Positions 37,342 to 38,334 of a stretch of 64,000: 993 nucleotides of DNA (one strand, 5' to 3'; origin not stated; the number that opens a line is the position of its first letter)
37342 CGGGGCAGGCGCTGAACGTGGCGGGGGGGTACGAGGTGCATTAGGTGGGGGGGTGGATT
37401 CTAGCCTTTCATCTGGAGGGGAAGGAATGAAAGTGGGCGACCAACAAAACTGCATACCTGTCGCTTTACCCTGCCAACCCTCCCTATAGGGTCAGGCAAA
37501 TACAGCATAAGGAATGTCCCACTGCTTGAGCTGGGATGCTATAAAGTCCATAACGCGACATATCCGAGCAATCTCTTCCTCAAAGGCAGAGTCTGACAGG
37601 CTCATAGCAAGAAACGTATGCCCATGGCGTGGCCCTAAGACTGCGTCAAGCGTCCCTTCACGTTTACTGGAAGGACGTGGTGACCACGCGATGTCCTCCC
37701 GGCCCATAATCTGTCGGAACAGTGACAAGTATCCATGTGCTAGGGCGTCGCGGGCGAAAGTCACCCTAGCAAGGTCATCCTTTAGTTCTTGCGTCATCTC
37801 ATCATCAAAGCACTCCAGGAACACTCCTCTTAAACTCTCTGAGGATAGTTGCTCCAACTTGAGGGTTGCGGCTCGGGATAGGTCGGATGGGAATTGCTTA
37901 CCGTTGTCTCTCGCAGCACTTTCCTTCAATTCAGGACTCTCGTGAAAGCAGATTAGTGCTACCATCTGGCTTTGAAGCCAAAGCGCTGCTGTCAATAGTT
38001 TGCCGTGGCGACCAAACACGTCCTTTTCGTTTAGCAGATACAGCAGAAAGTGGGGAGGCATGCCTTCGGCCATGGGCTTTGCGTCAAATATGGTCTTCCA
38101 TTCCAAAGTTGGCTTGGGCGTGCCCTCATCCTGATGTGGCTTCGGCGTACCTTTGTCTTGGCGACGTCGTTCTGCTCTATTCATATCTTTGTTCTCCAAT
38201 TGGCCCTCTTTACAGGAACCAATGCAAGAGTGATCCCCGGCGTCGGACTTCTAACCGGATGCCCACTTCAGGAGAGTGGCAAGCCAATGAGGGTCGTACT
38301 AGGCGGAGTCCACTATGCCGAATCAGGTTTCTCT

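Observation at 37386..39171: Low-GC two-gene island: Zn-ribbon/DUF4145-like protein plus an R-x4-H (HEPN-like) partner, candidate defence or toxin module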

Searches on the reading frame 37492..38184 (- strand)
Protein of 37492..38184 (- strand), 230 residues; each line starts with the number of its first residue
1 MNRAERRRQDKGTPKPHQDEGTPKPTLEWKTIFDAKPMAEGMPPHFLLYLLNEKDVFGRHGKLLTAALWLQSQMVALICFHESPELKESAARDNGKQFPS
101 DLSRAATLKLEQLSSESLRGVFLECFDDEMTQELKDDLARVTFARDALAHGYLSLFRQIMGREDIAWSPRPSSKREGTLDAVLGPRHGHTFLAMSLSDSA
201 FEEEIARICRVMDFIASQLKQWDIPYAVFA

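Call 4: search_protein_families(library=pfam, proteins=[window:37492-38184:-], max_evalue=1)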
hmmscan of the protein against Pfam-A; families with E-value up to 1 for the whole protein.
window:37492-38184:- (230 aa): 0 families

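Call 5: search_protein_families(library=padloc, proteins=[window:37492-38184:-], max_evalue=1)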
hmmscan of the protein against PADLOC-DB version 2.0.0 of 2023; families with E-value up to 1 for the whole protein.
window:37492-38184:- (230 aa): 0 families

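Call 6: search_protein_families(library=ncbifam, proteins=[window:37492-38184:-], max_evalue=1)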
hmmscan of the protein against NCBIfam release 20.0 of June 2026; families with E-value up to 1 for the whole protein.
window:37492-38184:- (230 aa): 0 families

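Call 7: find_homologous_proteins(query=window:37492-38184:-, max_evalue=0.001)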
Query window:37492-38184:- (230 aa): 80 proteins with E <= 0.001 among 592 candidates.
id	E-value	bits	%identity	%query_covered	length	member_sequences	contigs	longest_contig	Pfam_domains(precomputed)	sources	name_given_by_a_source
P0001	1.1e-151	521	100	100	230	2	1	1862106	-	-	-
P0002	1.3e-111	390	76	100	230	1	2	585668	-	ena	-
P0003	9.4e-96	338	67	100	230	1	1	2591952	-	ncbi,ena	-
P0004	3.3e-94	333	69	95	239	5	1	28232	-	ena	-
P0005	5.6e-93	329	66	100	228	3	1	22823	-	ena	-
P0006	3.9e-91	323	65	100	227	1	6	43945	-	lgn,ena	-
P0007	7.3e-86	305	65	100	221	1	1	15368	-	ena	-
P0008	2.7e-85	304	63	100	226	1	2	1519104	-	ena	-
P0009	6.8e-85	302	65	100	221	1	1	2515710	-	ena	-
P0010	2.8e-84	300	64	100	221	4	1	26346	-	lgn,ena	-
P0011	3.0e-84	300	63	100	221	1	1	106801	-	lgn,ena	-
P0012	5.4e-84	299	64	91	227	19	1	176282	-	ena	-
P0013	8.6e-84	299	63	100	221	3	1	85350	-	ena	-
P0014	1.6e-83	298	62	100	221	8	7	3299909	-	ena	-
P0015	2.5e-83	297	65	90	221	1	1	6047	-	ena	-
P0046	3.5e-70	254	55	100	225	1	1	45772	-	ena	-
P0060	1.4e-65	239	56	88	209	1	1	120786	-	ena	-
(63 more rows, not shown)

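Call 12: find_related_loci(query=A1, collection=genome_contigs, flank=6000)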
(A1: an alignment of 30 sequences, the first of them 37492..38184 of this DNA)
Query A1 (230 aa) in genome_contigs; peptide patterns used: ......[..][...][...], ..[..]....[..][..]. (x = any residue, [..] = any of these).
106 stretches matched a pattern; 12 encode a relative of the query (tblastn E <= 1e-3); 12 distinct loci.
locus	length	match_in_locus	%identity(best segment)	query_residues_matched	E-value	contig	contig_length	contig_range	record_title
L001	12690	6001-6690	67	1-230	3e-102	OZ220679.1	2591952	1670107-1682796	MAG: Dehalococcoidia bacterium isolate bff0dcbd-e965-4f93-bb55-57b6ceb5617d genome assembly, chromosome: 1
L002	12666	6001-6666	60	11-230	3e-89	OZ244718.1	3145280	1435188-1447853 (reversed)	MAG: Dehalococcoidia bacterium isolate 64a180b2-7017-4824-b5be-e5f766f304e8 genome assembly, chromosome: 1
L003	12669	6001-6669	60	1-230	6e-88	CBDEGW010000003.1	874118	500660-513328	MAG: Dehalococcoidia bacterium isolate df1c8e39-9ed4-4f98-84fc-ac90bf75a161 genome assembly, contig: contig_3, whole gen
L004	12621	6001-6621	64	24-230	7e-87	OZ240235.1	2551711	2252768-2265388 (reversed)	MAG: Dehalococcoidia bacterium isolate ed65c047-e145-42da-9344-7ae81f1092be genome assembly, chromosome: 1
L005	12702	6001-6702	59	1-230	3e-86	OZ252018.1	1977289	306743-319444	MAG: Dehalococcoidia bacterium isolate 499dd542-333f-422b-be0b-536fd8ac2dbc genome assembly, chromosome: 1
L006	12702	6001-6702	58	1-230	3e-83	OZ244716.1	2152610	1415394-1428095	MAG: Dehalococcoidia bacterium isolate 5fa05855-5253-4680-9f73-9ee1ceb5e725 genome assembly, chromosome: 1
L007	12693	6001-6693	54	1-230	3e-80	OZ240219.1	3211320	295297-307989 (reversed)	MAG: Dehalococcoidia bacterium isolate 2031b148-c4c3-4f6c-84be-114f427fa112 genome assembly, chromosome: 1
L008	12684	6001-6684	50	5-230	1e-71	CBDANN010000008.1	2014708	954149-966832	MAG: Dehalococcoidia bacterium isolate bab385ab-22f5-4112-b3d4-ef8e4049cb71 genome assembly, contig: contig_8, whole gen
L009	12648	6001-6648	45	17-230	3e-61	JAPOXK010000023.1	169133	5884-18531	MAG: Chloroflexota bacterium isolate COS3_bin_3 NODE_38_length_169133_cov_19.7979, whole genome shotgun sequence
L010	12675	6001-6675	43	9-230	5e-58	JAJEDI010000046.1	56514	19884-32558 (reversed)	MAG: Caldilineaceae bacterium isolate jk18xAbins.63 k141_965299, whole genome shotgun sequence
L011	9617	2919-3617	48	4-230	2e-57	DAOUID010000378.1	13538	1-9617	MAG TPA_asm: Dehalococcoidia bacterium isolate S21_135 k103_842698, whole genome shotgun sequence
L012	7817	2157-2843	47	1-230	3e-57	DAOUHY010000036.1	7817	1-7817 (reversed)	MAG TPA_asm: Caldilineaceae bacterium isolate S2_120 k129_2196, whole genome shotgun sequence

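Call 18: find_related_loci(query=A1, collection=viral_contigs, flank=6000)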
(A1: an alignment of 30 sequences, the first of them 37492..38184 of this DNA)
Query A1 (230 aa) in viral_contigs; peptide patterns used: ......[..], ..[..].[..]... (x = any residue, [..] = any of these).
49 stretches matched a pattern, but none encodes a relative of the query by tblastn (E <= 1e-3).

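Call 20: find_encoding_contigs(protein=P0002, flank=6000, max_places=3)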
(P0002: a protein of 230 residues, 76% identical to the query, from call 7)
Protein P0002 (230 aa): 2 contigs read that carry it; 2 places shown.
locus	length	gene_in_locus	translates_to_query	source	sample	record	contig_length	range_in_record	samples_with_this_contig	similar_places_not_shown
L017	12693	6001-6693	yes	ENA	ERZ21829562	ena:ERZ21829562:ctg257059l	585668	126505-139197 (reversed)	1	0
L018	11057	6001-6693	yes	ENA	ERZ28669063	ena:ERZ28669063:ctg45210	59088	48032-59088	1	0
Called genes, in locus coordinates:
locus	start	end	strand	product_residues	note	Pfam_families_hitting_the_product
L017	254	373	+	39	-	-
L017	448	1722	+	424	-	PF02538:Hydantoinase_B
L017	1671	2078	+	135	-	PF02538:Hydantoinase_B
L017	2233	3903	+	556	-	PF02776:TPP_enzyme_N, PF00205:TPP_enzyme_M, PF02775:TPP_enzyme_C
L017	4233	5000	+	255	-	PF03328:HpcH_HpaI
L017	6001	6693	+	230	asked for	-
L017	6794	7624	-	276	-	PF00106:adh_short, PF08659:KR, PF13561:adh_short_C2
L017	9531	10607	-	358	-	PF02746:MR_MLE_N, PF13378:MR_MLE_C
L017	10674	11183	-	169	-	-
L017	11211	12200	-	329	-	PF12127:FloA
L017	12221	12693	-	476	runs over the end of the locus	PF01972:SDH_protease, PF25145:NfeD1b_N, PF24961:NfeD_membrane, PF01957:NfeD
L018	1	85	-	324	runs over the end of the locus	PF10017:Methyltransf_33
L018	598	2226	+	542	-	PF02538:Hydantoinase_B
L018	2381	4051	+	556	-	PF02776:TPP_enzyme_N, PF00205:TPP_enzyme_M, PF02775:TPP_enzyme_C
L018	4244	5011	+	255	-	PF03328:HpcH_HpaI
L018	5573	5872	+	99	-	-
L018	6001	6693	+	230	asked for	-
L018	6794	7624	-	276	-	PF00106:adh_short, PF08659:KR, PF13561:adh_short_C2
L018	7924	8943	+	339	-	-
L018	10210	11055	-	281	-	?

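Call 39: predict_structure(alignment_id=A1)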
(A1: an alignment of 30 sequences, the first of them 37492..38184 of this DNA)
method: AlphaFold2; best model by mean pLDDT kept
length: 230 residues; sequences in the alignment: 30
mean_pLDDT: 84.5   pTM: 0.75
mean pLDDT of the five models: 84.5, 84.6, 83.2, 83.1, 81.0
residues with pLDDT >= 90: 118; 70-90: 80; 50-70: 15; < 50: 17
segments of 3 or more residues with pLDDT < 50: 1-5, 11-14, 16-22
pLDDT, mean of each block of 10 residues (from residue 1): 50 45 53 73 75 88 96 96 90 86 94 90 97 96 93 87 89 86 84 93 97 96 88
secondary structure, 60 per line:
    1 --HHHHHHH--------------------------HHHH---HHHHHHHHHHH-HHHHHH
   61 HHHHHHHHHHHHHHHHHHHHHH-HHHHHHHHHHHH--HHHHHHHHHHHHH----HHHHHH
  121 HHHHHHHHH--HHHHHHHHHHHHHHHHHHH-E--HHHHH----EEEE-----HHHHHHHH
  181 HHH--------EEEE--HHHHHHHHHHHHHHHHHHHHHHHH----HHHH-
elements in order: H3-9 H36-39 H43-53 H55-82 H84-95 H98-110 H115-129 H132-150 H155-159 E164-167 H173-183 E192-195 H198-221 H226-229

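Call 45: fold_search(model_id=the predicted structure, library=pdb)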
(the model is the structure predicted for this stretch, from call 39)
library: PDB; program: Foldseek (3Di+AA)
matches with E <= 10: 160; with E <= 0.001: 0
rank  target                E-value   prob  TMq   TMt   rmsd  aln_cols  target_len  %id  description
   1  6s1a_A                4.3e-01  0.21  0.20  0.27  16.2       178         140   10  Ligand binding domain of the P. putida receptor PcaY_PP (released 2020-10-21)
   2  8gl3                  9.7e-01  0.08  0.18  0.21  23.8       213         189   16  De novo design of monomeric helical bundles for pH-controlled membrane lysis (released 2023-09-06)
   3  7ae6_B                1.2e+00  0.13  0.20  0.28  16.8       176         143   12  Crystal structure of di-AMPylated HEPN(R102A) toxin (released 2020-12-30)
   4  4jeu_B                1.2e+00  0.04  0.15  0.15  25.0       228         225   14  Crystal Structure of Munc18a and Syntaxin1 with native N-terminus complex (released 2013-07-17)
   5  6s33_A                1.4e+00  0.13  0.19  0.27  17.9       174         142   10  Ligand binding domain of the P. putida receptor PcaY_PP in complex with Protocatechuate (released 2020-10-21)
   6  6s18_B                1.6e+00  0.12  0.18  0.29  18.1       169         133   11  Ligand binding domain of the P. putida receptor PcaY_PP in complex with glycerol (released 2020-10-21)
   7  6s37_A                1.8e+00  0.12  0.19  0.28  17.2       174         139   10  Ligand binding domain of the P. putida receptor PcaY_PP in complex with salicylic acid (released 2020-10-21)
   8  6s33_B                1.8e+00  0.11  0.18  0.26  17.5       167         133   10  Ligand binding domain of the P. putida receptor PcaY_PP in complex with Protocatechuate (released 2020-10-21)
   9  8w6e_B                2.0e+00  0.08  0.18  0.24  18.8       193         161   11  De novo design of HBC599 binder (released 2024-11-27)
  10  8v5m_C                2.0e+00  0.06  0.14  0.13  14.8       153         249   13  Tetramer core subcomplex (conformation 1) of Xenopus laevis DNA polymerase alpha-primase (released 2023-12-20)
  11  4jeh_B                2.0e+00  0.03  0.14  0.15  23.8       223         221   14  Crystal Structure of Munc18a and Syntaxin1 lacking N-peptide complex (released 2013-07-17)
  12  1was                  2.3e+00  0.06  0.17  0.22  18.1       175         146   15  THE THREE-DIMENSIONAL STRUCTURE OF THE LIGAND-BINDING DOMAIN OF A WILD-TYPE BACTERIAL CHEMOTAXIS RECEPTOR (released 1994-12-20)
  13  1n81                  2.3e+00  0.06  0.17  0.20  11.8       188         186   12  Crystal structure of Pfg27 from Plasmodium falciparum (released 2003-03-04)
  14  4z9i_A                2.3e+00  0.04  0.13  0.16  18.5       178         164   10  Asp-TarS from E. coli (released 2016-07-20)
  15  9n0i_A                2.5e+00  0.08  0.18  0.28  17.5       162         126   10  Crystal structure of KABLE double mutant (Lys14Pro, Leu20Trp) (released 2025-08-20)
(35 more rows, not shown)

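Call 47: search_protein_families(library=phrogs, proteins=[window:37492-38184:-], max_evalue=1)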
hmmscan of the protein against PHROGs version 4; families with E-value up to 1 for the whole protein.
window:37492-38184:- (230 aa): 1 family
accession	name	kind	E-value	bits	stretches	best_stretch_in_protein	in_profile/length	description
phrog_23546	-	unknown function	0.58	10.4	1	62-136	37-111/244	-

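Call 48: search_protein_families(library=pfam, alignment_id=A1, max_evalue=1)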
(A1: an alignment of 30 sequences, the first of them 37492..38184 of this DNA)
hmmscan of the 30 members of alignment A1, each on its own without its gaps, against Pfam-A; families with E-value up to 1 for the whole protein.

A. member 1, window:37492-38184:- (230 aa): 0 families

B. families by the number of members that match (of 30 scanned): 9 families
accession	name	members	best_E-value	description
PF05979.17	DUF896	3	0.09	Bacterial protein of unknown function (DUF896)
PF24386.1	DUF7540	1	0.089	Domain of unknown function (DUF7540)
PF01213.24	CAP_N-CM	1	0.14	CAP N-terminal conserved motif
PF01934.22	HepT-like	1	0.14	Ribonuclease HepT-like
PF08874.15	DUF1835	1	0.18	Domain of unknown function (DUF1835)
PF14784.11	ECSIT_C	1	0.19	C-terminal domain of the ECSIT protein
PF18546.6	MetOD1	1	0.24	Methanogen output domain 1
PF00908.23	dTDP_sugar_isom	1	0.27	dTDP-4-dehydrorhamnose 3,5-epimerase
PF04158.19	Sof1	1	0.29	Sof1-like domain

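Call 52: search_solved_structures(query=A1, max_evalue=10, show_alignments=5)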
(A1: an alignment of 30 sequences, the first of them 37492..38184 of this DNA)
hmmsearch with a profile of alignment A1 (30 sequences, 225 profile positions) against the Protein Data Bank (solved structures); distinct sequences matched with E-value up to 10: 0.

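Call 54: search_protein_families(library=pfam, proteins=[L004:2780-3616:+, L004:3613-5484:+, L004:8077-9054:+, L008:2781-5648:+, L010:3246-5810:+, L009:6889-10215:-, L010:7922-8761:+, L002:5665-5937:+], max_evalue=0.001)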
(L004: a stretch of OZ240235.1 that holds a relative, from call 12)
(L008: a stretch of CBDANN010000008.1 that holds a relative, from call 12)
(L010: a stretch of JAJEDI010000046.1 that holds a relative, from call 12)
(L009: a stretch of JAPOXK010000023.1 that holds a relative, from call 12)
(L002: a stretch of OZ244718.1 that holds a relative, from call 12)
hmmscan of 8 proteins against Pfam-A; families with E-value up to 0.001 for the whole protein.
L004:2780-3616:+ (278 aa): 0 families

L004:3613-5484:+ (623 aa): 0 families

L004:8077-9054:+ (325 aa): 1 family
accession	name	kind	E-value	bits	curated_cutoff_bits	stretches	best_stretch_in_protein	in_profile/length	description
PF01734.28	Patatin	-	3.1e-30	106.2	27.7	1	11-190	1-188/191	Patatin-like phospholipase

L008:2781-5648:+ (955 aa): 5 families
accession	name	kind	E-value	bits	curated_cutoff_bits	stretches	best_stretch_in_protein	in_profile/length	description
PF00176.29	SNF2-rel_dom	-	7.1e-22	78.3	24.9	1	291-586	21-252/290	SNF2-related domain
PF00271.37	Helicase_C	-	4.2e-18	66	23.5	1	685-791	8-110/110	Helicase conserved C-terminal domain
PF13091.12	PLDc_2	-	6.5e-09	36.2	27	1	48-206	15-132/132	PLD-like domain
PF04851.21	ResIII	-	2.7e-08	34.3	22.5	1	286-441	22-162/164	Type III restriction enzyme, res subunit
PF00270.35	DEAD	-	4.2e-07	30.3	26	1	292-443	19-163/167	DEAD/DEAH box helicase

L010:3246-5810:+ (854 aa): 3 families
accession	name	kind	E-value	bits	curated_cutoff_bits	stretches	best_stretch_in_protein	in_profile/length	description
PF02463.25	SMC_N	-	8.5e-15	55.2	40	1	43-668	2-204/220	RecF/RecN/SMC N terminal domain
PF13304.12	AAA_21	-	1.9e-06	28.6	27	0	582-663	221-300/304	AAA domain, putative AbiEii toxin, Type IV TA system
PF13476.12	AAA_23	-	1e-05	26.7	27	1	45-197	1-144/201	AAA domain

L009:6889-10215:- (1108 aa): 2 families
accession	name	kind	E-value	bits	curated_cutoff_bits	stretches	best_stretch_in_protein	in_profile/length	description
PF07669.17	Eco57I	-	8.3e-20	72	25.3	2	351-573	2-91/171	Eco57I restriction-modification methylase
PF02384.22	N6_Mtase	-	7.8e-08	32.4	20.4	0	188-209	21-42/311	N-6 DNA Methylase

L010:7922-8761:+ (279 aa): 1 family
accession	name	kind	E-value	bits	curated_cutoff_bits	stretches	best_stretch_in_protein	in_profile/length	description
PF14022.11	DUF4238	-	2.3e-27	96.6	27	1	6-263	1-271/281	Protein of unknown function (DUF4238)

L002:5665-5937:+ (90 aa): 1 family
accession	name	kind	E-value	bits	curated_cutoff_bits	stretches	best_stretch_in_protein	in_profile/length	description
PF18135.7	Type_ISP_C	-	6.8e-10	39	25.9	1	13-53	276-315/342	Type ISP C-terminal specificity domain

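Call 55: search_protein_families(library=padloc, proteins=[L004:2780-3616:+, L004:3613-5484:+, L004:8077-9054:+, L008:2781-5648:+, L010:3246-5810:+, L009:6889-10215:-, L010:7922-8761:+], max_evalue=0.001)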
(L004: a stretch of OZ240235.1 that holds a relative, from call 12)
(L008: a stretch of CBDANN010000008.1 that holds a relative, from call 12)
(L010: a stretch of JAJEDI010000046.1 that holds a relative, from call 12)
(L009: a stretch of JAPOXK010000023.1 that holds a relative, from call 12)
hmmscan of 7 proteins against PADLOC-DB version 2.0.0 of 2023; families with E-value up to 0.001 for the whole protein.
L004:2780-3616:+ (278 aa): 0 families

L004:3613-5484:+ (623 aa): 0 families

L004:8077-9054:+ (325 aa): 4 families
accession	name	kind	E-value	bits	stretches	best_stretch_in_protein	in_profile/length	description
PDLC00757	Effector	-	3.6e-100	333.5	1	3-317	5-324/331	Phospholipase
PDLC00758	Effector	-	7.2e-92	306.2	1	5-308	3-322/331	Phospholipase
PDLC00756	Effector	-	5.5e-41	138.7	1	56-270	1-215/280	Phospholipase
PDLC00755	Effector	-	5.3e-27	92.8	1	3-222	6-224/311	Phospholipase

L008:2781-5648:+ (955 aa): 46 families (the best 25 are shown)
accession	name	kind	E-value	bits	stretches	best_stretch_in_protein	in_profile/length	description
PDLC02500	BrxHI|BrxHII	-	2.6e-64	216.2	2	570-826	341-608/933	BrxHI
PDLC02193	PLD_Helicase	-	1.8e-62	209.7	2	73-457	52-428/905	-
PDLC02621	DrmD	-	2e-62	209.7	2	557-846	354-686/1040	DrmD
PDLC02707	PbeA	-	6.8e-56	188.2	1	12-413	1-399/672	PbeA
PDLC02623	DrmD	-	3.5e-55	185.3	1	272-835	103-668/1040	DrmD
PDLC02619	DrmD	-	6.7e-52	174.7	2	740-824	484-567/872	DrmD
PDLC02704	PbeA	-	1e-49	167.7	1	14-403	2-394/682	PbeA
PDLC02504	BrxHI|BrxHII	-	1.5e-47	160.2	2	556-830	327-620/971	BrxHII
PDLC02620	DrmD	-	7.1e-47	158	2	534-828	303-614/1060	DrmD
PDLC00659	HmaA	-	2.6e-46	156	2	655-824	465-643/1176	SNF2 helicase / DEAD-box helicase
PDLC02843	DpdE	-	2.2e-44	149.7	2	270-471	158-327/1091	DpdE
PDLC02572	DrmA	-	1.1e-43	147.4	2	558-843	352-680/1043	DrmA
PDLC02632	DrmD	-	5.2e-36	122.3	2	287-458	140-318/662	DrmD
PDLC02840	DpdE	-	8.7e-36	121.6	3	662-809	526-673/1091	DpdE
PDLC02633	DrmD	-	2e-34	116.7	2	677-803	508-641/839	DrmD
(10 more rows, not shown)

L010:3246-5810:+ (854 aa): 17 families
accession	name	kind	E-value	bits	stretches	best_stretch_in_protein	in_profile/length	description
PDLC03859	LmuB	-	7.8e-26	89.4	1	185-672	174-595/611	-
PDLC03865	LmuB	-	9.6e-19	65.1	2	43-328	3-297/1007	-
PDLC04135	mad3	-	1.3e-16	59.1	1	43-667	2-328/374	mads_3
PDLC03861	LmuB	-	7e-11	38.8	2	575-671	1083-1184/1213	-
PDLC04891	PDC-S06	-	5.4e-08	29.7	1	596-673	620-696/858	-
PDLC02335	AbiLi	-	2.6e-07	28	1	30-91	37-99/326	AbiLi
PDLC02714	PbeC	-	1.8e-06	25.1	1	42-146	2-101/651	PbeC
PDLC02741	PbeC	-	7.6e-06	22.7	0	43-95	3-55/644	PbeC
PDLC02739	PbeC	-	9.9e-06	22.5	1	43-90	3-50/644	PbeC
PDLC02980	AriA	-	2.6e-05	22.4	0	582-662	221-299/304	-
PDLC04892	PDC-S06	-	4.2e-05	20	1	599-669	614-681/843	-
PDLC04896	PDC-S06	-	5.3e-05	20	1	597-676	497-579/732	-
PDLC04888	PDC-S06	-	7.6e-05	19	1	599-669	624-693/851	-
PDLC04895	PDC-S06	-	8.3e-05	19.3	0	600-665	563-632/784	-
PDLC02730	PbeC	-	0.00019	18.3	1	43-146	3-104/651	PbeC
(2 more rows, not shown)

L009:6889-10215:- (1108 aa): 43 families (the best 25 are shown)
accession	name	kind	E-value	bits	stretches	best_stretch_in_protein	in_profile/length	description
PDLC02643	DrmMI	-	3.2e-78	261.8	2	188-566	551-878/1347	DrmMI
PDLC02638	DrmMI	-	2.1e-60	202.9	2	189-567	551-882/935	DrmMI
PDLC03620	REase_MTase_IIG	-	6.8e-51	171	2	5-439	334-769/1378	Type IIG restriction enzyme-methyltransferase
PDLC03622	REase_MTase_IIG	-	2e-49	166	3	188-396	458-644/1524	Type IIG restriction enzyme-methyltransferase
PDLC03613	REase_MTase_IIG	-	3.2e-46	155.6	3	329-444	549-664/1250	Type IIG restriction enzyme-methyltransferase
PDLC02645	DrmMI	-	7.5e-39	131.5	2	188-409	545-726/772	DrmMI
PDLC03618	REase_MTase_IIG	-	7.7e-36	120.9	2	188-566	545-875/1429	Type IIG restriction enzyme-methyltransferase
PDLC03614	REase_MTase_IIG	-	3.1e-32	109.2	3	519-694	917-1085/1584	Type IIG restriction enzyme-methyltransferase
PDLC02644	DrmMI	-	4.8e-32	108.8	1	186-404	59-237/988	DrmMI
PDLC03629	REase_MTase_IIG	-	4.6e-28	95.6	2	334-397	476-537/1182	Type IIG restriction enzyme-methyltransferase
PDLC02639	DrmMI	-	1.1e-25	88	2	343-396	334-387/803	DrmMI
PDLC03611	REase_MTase_IIG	-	2.1e-25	86.4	3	15-199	272-470/1532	Type IIG restriction enzyme-methyltransferase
PDLC03609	REase_MTase_IIG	-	5e-25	85.5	2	32-280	231-466/1066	Type IIG restriction enzyme-methyltransferase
PDLC02646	DrmMI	-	4.1e-22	76.1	1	333-566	36-292/792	DrmMI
PDLC03604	REase_MTase_IIG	-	2.3e-15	53.7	1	152-216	318-381/1011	Type IIG restriction enzyme-methyltransferase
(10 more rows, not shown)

L010:7922-8761:+ (279 aa): 0 families
